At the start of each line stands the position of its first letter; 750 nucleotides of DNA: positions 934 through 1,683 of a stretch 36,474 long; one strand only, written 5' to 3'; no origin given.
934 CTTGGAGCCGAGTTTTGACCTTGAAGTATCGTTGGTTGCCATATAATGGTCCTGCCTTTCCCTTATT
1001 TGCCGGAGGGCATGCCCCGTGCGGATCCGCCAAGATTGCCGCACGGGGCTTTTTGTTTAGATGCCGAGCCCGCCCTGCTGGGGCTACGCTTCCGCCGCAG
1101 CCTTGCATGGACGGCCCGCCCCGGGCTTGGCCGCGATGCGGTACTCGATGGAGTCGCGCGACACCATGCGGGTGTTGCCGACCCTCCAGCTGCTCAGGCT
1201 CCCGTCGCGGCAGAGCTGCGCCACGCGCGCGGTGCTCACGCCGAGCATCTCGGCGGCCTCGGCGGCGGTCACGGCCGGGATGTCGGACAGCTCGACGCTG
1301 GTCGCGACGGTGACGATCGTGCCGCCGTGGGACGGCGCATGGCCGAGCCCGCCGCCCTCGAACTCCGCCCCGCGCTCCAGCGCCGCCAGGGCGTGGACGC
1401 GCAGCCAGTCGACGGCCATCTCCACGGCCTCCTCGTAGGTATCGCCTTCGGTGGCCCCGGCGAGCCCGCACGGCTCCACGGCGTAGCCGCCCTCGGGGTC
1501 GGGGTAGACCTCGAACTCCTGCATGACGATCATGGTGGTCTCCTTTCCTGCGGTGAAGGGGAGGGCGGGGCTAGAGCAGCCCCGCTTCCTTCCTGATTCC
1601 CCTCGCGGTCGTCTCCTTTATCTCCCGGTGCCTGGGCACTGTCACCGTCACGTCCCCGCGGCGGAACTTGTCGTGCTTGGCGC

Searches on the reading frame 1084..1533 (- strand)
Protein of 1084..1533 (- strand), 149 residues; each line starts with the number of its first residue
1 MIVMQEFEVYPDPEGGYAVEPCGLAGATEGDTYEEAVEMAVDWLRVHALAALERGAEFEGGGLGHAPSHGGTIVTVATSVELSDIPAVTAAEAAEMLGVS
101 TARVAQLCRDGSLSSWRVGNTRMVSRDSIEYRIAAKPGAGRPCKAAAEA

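Call 54: search_protein_families(library=phrogs, max_evalue=0.001, proteins=[window:1084-1533:-])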
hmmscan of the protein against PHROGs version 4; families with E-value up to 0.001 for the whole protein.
window:1084-1533:- (149 aa): 3 families
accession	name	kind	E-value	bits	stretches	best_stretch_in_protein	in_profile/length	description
phrog_2907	-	integration and excision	7.6e-05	24.1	1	88-127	7-46/117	excisionase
phrog_66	-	integration and excision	0.00028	21.7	1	76-139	82-146/412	excisionase and transcriptional regulator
phrog_497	-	moron, auxiliary metabolic gene and host takeover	0.00034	21.1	1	11-57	19-66/342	toxin-antitoxin system HicB-like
